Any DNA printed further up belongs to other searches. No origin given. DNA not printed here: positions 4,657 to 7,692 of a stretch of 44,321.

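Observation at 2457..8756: Five-gene operon combining envelope-facing modules with a HEPN-Lon-TM giant protein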

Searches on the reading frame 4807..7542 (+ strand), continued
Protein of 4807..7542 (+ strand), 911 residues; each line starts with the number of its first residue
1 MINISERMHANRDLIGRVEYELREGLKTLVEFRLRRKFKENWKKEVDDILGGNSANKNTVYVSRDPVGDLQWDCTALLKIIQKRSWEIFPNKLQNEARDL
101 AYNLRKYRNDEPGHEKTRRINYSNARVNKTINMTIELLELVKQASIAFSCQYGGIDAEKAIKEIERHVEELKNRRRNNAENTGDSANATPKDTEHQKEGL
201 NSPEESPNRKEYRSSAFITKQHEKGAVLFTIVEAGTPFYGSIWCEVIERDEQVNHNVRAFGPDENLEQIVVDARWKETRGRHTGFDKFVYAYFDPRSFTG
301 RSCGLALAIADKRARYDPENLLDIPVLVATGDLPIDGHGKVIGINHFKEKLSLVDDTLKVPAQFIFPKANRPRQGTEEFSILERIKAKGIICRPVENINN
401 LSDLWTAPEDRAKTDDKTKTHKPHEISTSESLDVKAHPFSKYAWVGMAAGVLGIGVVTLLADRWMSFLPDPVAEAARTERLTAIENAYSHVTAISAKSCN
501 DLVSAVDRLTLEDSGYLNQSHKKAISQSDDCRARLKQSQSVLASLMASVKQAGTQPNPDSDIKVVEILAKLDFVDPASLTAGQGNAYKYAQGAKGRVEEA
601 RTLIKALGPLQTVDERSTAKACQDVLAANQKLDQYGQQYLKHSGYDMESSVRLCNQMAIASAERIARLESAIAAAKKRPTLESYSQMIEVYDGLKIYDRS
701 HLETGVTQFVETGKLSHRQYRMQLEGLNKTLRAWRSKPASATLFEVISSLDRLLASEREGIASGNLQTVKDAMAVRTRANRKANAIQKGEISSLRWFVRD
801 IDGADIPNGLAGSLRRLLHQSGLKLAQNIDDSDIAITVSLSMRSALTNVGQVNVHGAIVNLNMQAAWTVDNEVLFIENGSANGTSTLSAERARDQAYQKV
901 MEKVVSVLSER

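Call 82: predict_structure(alignment_id=A7)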
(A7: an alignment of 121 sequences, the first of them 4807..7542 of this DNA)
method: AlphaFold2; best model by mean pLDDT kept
length: 911 residues; sequences in the alignment: 121
mean_pLDDT: 62.4   pTM: 0.42
mean pLDDT of the five models: 62.4, 61.5, 60.1, 58.6, 58.0
residues with pLDDT >= 90: 190; 70-90: 149; 50-70: 242; < 50: 330
segments of 3 or more residues with pLDDT < 50: 1-41, 48-75, 89-94, 110-112, 148-155, 183-228, 233-238, 249-258, 420-439, 581-590, 607-622, 639-650, 693-710, 734-743, 784-808, 819-858, 882-884
pLDDT, mean of each block of 10 residues (from residue 1): 38 26 32 38 48 28 26 47 52 51 57 58 74 77 60 47 76 80 45 29 29 24 39 46 62 41 80 87 73 86 96 89 90 97 97 96 97 94 97 97 84 63 41 45 83 95 88 93 96 90 97 97 97 95 87 74 73 56 46 60 51 38 55 50 45 55 65 63 54 45 43 51 54 41 50 67 75 65 47 45 43 51 32 40 39 45 53 51 59 74 66 47
secondary structure, 60 per line:
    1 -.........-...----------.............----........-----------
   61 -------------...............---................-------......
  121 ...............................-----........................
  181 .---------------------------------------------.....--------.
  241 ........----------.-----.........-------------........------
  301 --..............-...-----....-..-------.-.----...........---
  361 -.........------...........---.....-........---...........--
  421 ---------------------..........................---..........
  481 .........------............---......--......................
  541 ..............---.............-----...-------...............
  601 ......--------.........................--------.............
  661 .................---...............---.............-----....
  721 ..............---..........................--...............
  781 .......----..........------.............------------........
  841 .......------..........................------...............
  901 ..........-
elements in order (helices of 4 or more, strands of 3 or more residues): H2-10 H25-37 H42-49 H74-88 H92-107 H115-151 H157-181 E227-231 E240-248 H265-273 E287-294 H304-316 E326-329 H347-357 E362-367 H377-387 E391-395 H398-404 H408-418 H442-467 H471-489 H496-507 H511-516 H519-554 H558-570 H586-606 H615-639 H648-677 H681-695 H699-711 H717-734 H738-763 H766-787 H792-801 H808-820 H833-847 H854-879 H886-910

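Call 85: fold_search(model_id=the predicted structure, library=pdb)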
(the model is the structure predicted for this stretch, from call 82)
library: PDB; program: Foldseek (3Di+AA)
matches with E <= 10: 341; with E <= 0.001: 66
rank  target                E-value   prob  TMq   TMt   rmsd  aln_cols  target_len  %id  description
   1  1xhk_A                3.0e-07  1.00  0.15  0.61   4.9       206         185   20  Crystal structure of M. jannaschii Lon proteolytic domain (released 2004-10-05)
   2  3wu6_F                4.9e-07  1.00  0.16  0.68   4.0       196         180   17  Oxidized E.coli Lon Proteolytic domain (released 2014-11-12)
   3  1xhk_B                5.2e-07  1.00  0.15  0.61   5.3       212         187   19  Crystal structure of M. jannaschii Lon proteolytic domain (released 2004-10-05)
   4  3wu3_A                8.0e-07  1.00  0.15  0.61   4.5       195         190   19  Reduced-form structure of E.coli Lon Proteolytic domain (released 2014-11-12)
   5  3wu6_A                9.4e-07  1.00  0.16  0.67   3.8       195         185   16  Oxidized E.coli Lon Proteolytic domain (released 2014-11-12)
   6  5e7s_L                1.4e-06  1.00  0.16  0.46   4.5       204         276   18  Hexameric structure of a LonA protease domain in active state (released 2016-03-16)
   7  3wu4_A                1.4e-06  1.00  0.15  0.67   4.1       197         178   16  Oxidized-form structure of E.coli Lon Proteolytic domain (released 2014-11-12)
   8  1rr9_A                1.5e-06  1.00  0.16  0.66   4.3       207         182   14  Catalytic domain of E.coli Lon protease (released 2003-12-23)
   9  5e7s_C                1.8e-06  1.00  0.15  0.42   4.5       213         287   19  Hexameric structure of a LonA protease domain in active state (released 2016-03-16)
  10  3wu3_B                1.9e-06  1.00  0.15  0.63   4.7       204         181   19  Reduced-form structure of E.coli Lon Proteolytic domain (released 2014-11-12)
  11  5lkq_B                2.0e-06  1.00  0.16  0.70   4.1       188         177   15  Protease domain of RadA (released 2017-06-07)
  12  5e7s_D                2.1e-06  1.00  0.15  0.44   4.4       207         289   19  Hexameric structure of a LonA protease domain in active state (released 2016-03-16)
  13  4ypm                  2.4e-06  1.00  0.15  0.44   4.4       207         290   20  Crystal structure of a LonA protease domain in complex with bortezomib (released 2016-03-16)
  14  5e7s_A                2.5e-06  1.00  0.16  0.46   4.5       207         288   17  Hexameric structure of a LonA protease domain in active state (released 2016-03-16)
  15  5lkm_B                2.8e-06  1.00  0.16  0.39   5.4       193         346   14  RadA bound to dTDP (released 2017-06-07)
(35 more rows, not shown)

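Call 87: search_protein_families(library=pfam, proteins=[L004:699-2747:+, L004:14384-16138:-, L004:11684-12637:-, L002:1374-2573:-], max_evalue=0.001)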
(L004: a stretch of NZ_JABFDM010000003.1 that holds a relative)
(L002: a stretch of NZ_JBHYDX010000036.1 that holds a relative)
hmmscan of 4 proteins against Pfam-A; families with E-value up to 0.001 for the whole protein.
L004:699-2747:+ (682 aa): 0 families

L004:14384-16138:- (584 aa): 6 families
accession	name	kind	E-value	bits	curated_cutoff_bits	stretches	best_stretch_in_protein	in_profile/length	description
PF00580.27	UvrD-helicase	-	2.5e-42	145.9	23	1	4-260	2-267/271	UvrD/REP helicase N-terminal domain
PF13361.12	UvrD_C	-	3.9e-19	69.7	25.6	1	503-560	277-344/350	UvrD-like helicase C-terminal domain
PF13245.12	AAA_19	-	7.9e-18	65.4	25.1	1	8-248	2-133/134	AAA domain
PF13538.12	UvrD_C_2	-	1.4e-07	31.7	27.4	1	507-557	2-47/52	UvrD-like helicase C-terminal domain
PF01443.25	Viral_helicase1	-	3.1e-05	24.4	21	0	505-562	178-227/228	Viral superfamily 1 RNA helicase core domain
PF13604.12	AAA_30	-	0.0005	20.3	27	0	6-67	5-67/191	AAA domain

L004:11684-12637:- (317 aa): 0 families

L002:1374-2573:- (399 aa): 0 families

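Call 88: search_protein_families(library=padloc, proteins=[L004:699-2747:+, L004:14384-16138:-, L004:11684-12637:-, L004:12406-13068:+, L002:1374-2573:-], max_evalue=0.001)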
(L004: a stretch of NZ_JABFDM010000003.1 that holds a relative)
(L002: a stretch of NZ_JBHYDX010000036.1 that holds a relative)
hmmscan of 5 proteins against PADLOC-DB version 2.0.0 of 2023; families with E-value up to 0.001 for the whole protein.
L004:699-2747:+ (682 aa): 0 families

L004:14384-16138:- (584 aa): 52 families (the best 25 are shown)
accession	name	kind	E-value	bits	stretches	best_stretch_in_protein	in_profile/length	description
PDLC00130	GajB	-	5.1e-241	799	1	1-583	2-588/589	UrvD helicase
PDLC00117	GajB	-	3.4e-87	291.4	1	6-575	19-592/604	UrvD helicase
PDLC00127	GajB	-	1.4e-75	253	1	2-567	8-570/594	UrvD helicase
PDLC00112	GajB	-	1.1e-53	180.8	1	2-560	6-554/581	UrvD helicase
PDLC00132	GajB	-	1.1e-53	180.8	3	170-296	180-306/625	UrvD helicase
PDLC00114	GajB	-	1e-52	177.6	2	2-289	7-299/635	UrvD helicase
PDLC00119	GajB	-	1.2e-52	177.6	2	4-283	5-294/565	UrvD helicase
PDLC00129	GajB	-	6.5e-52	174.9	2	7-345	16-358/594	UrvD helicase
PDLC00138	GajB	-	3.9e-50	169.1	1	2-343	4-361/581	UrvD helicase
PDLC00123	GajB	-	6.4e-50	168.3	3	1-107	3-106/540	UrvD helicase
PDLC00133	GajB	-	1.5e-46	157.2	1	3-356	12-359/382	UrvD helicase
PDLC03802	RTasHel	-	2.1e-45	153.8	2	6-296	9-276/675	DRT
PDLC00122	GajB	-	1.5e-42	144.2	3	2-96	4-92/502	UrvD helicase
PDLC00136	GajB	-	8.2e-42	141.8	2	3-315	6-315/570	UrvD helicase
PDLC00103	GajB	-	5.6e-40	135.9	2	7-308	21-313/612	UrvD helicase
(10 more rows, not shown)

L004:11684-12637:- (317 aa): 0 families

L004:12406-13068:+ (220 aa): 0 families

L002:1374-2573:- (399 aa): 0 families

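Call 107: find_encoding_contigs(protein=P0003, flank=10000, max_places=3)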
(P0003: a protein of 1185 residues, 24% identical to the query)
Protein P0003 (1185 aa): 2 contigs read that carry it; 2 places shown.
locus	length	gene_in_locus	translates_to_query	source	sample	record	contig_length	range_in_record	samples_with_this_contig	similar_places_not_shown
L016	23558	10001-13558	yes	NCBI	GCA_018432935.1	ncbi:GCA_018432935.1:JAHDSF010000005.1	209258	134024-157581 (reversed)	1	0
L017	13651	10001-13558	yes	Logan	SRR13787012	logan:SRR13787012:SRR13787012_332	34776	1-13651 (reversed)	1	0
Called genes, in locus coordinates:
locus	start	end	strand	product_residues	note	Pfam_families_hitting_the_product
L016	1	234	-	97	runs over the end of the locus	-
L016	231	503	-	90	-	-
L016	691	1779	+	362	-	PF03389:MobA_MobL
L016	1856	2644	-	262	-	-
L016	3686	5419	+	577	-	PF12796:Ank_2 (faint)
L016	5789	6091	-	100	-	-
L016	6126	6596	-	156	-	-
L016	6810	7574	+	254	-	-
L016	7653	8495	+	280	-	-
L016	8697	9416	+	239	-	-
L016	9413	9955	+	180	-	-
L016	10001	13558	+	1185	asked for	PF18731:HEPN_Swt1, PF03781:FGE-sulfatase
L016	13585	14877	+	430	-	PF13384:HTH_23 (faint), PF00665:rve, PF22483:Mu-transpos_C_2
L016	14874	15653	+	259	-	PF01695:IstB_IS21, PF00308:Bac_DnaA (weak), PF00004:AAA (weak)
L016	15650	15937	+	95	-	-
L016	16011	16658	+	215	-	-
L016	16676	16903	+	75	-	-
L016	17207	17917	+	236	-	-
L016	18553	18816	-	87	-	PF13683:rve_3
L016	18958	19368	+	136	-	PF01548:DEDD_Tnp_IS110 (weak)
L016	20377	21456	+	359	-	PF13384:HTH_23 (weak), PF13551:HTH_29 (weak), PF13565:HTH_32, PF13358:DDE_3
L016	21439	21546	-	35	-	-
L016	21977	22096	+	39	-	-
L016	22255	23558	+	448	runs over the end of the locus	PF03050:DDE_Tnp_IS66 (weak)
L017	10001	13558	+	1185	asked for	PF18731:HEPN_Swt1, PF03781:FGE-sulfatase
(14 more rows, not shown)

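Call 108: find_encoding_contigs(protein=P0008, flank=6000, max_places=3)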
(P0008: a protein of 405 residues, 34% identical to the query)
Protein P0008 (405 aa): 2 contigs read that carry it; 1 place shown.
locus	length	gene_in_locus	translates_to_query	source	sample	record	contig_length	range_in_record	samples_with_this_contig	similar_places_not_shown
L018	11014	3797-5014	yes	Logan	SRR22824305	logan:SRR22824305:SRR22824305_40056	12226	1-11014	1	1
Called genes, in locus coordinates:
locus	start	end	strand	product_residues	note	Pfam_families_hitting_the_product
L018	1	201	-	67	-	?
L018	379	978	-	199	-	-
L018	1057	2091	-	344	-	-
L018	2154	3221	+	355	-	-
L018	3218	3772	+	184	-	-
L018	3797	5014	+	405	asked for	-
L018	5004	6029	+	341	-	PF16868:NMT1_3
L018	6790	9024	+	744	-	PF04972:BON (faint), PF00691:OmpA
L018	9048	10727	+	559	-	-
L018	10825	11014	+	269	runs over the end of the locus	PF00230:MIP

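Call 110: find_encoding_contigs(protein=P0024, flank=5000, max_places=2)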
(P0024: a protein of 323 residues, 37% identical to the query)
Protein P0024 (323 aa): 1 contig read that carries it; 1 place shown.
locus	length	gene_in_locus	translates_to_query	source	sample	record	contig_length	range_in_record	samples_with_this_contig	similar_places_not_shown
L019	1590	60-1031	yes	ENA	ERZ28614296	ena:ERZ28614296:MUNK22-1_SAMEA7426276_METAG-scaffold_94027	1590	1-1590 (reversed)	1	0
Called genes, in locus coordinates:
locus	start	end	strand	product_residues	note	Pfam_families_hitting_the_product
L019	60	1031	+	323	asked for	-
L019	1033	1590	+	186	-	?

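Call 111: find_encoding_contigs(protein=P0015, flank=5000, max_places=2)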
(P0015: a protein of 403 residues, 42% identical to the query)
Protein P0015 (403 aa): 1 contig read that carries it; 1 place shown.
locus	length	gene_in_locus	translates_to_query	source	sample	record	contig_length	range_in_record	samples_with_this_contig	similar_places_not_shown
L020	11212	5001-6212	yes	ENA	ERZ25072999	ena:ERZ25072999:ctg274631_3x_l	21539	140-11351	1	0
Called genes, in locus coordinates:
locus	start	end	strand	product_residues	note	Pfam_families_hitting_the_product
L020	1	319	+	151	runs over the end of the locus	?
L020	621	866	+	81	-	PF01292:Ni_hydr_CYTB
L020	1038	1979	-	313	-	PF01757:Acyl_transf_3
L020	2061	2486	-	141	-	-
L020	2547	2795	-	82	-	-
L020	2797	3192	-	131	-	-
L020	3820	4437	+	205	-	-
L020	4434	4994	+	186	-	-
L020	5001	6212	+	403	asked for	PF14326:DUF4384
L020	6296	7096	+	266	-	PF14326:DUF4384 (weak)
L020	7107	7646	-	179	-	PF07638:Sigma70_ECF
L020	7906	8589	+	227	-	-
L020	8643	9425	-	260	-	PF00106:adh_short, PF08659:KR, PF13561:adh_short_C2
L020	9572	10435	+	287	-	PF01435:Peptidase_M48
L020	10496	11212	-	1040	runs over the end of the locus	PF13229:Beta_helix, PF05048:NosD (weak), PF01839:FG-GAP, PF13517:FG-GAP_3 (weak), PF01839:FG-GAP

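Call 112: find_encoding_contigs(protein=P0036, flank=5000, max_places=2)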
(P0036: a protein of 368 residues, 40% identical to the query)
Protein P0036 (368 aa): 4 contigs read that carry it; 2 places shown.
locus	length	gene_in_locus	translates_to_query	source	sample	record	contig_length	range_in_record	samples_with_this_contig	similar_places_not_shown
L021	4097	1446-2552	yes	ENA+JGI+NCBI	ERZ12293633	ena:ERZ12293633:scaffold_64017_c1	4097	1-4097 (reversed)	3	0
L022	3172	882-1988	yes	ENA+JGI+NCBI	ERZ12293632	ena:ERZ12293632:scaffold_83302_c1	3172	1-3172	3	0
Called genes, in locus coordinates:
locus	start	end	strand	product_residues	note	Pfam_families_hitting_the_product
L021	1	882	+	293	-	?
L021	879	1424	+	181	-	-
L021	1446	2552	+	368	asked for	PF08238:Sel1 (faint)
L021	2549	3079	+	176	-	-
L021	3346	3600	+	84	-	PF22513:FitA-like_RHH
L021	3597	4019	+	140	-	PF01850:PIN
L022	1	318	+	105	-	?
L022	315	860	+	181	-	-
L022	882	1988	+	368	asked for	PF08238:Sel1 (faint)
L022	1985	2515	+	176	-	-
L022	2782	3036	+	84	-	PF22513:FitA-like_RHH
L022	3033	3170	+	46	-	?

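Call 124: find_encoding_contigs(protein=P0021, flank=8000, max_places=1)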
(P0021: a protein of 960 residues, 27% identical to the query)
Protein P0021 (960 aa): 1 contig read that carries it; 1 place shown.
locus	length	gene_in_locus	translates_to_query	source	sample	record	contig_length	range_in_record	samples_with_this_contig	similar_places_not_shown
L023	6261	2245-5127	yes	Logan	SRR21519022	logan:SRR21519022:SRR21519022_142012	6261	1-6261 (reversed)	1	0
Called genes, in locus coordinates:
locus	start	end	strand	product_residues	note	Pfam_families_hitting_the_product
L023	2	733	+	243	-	?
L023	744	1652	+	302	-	-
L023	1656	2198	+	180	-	-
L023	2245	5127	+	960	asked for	-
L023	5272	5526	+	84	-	-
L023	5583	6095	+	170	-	PF09851:SHOCT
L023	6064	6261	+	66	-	?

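Call 125: find_encoding_contigs(protein=P0010, flank=8000, max_places=1)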
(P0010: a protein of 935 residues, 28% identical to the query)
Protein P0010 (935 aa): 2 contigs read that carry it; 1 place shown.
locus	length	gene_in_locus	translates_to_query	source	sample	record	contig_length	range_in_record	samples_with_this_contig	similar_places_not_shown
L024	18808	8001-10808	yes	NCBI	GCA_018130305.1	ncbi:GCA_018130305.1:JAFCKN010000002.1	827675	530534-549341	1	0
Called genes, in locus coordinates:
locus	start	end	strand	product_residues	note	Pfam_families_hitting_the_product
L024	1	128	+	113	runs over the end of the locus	PF13619:KTSC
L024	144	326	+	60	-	-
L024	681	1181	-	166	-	-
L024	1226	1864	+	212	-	-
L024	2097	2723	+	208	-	-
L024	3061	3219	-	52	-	-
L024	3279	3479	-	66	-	-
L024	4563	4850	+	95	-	-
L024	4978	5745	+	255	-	-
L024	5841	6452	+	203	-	-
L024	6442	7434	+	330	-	-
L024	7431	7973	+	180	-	-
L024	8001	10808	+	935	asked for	-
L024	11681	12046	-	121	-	-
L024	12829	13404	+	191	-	PF00589:Phage_integrase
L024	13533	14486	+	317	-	-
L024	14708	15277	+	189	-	-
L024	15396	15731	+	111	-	PF12599:DUF3768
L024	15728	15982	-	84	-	PF13560:HTH_31, PF12844:HTH_19 (weak), PF01381:HTH_3, PF22495:HTH_92 (weak)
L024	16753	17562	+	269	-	-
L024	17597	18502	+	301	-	PF01738:DLH, PF12146:Hydrolase_4 (faint), PF00326:Peptidase_S9, PF07859:Abhydrolase_3 (faint)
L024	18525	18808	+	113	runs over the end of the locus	-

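Call 126: find_encoding_contigs(protein=P0075, flank=6000, max_places=1)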
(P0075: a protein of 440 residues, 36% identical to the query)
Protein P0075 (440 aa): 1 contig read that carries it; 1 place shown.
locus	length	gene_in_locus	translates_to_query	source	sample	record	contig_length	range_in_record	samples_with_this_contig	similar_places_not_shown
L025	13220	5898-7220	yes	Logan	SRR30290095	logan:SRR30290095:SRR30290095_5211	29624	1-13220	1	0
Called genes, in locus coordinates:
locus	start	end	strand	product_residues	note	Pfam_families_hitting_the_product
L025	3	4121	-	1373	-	?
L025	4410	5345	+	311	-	-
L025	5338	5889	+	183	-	-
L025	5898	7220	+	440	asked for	-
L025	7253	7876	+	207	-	-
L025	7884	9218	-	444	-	PF12796:Ank_2 (weak), PF13637:Ank_4 (faint), PF13857:Ank_5 (faint), PF00023:Ank (weak), PF13606:Ank_3 (faint)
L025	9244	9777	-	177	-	-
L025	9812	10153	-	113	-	-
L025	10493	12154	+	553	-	PF01019:G_glu_transpept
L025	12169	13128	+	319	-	PF00389:2-Hacid_dh, PF02826:2-Hacid_dh_C, PF00670:AdoHcyase_NAD, PF03446:NAD_binding_2 (weak)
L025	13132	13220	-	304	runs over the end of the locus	PF00126:HTH_1, PF03466:LysR_substrate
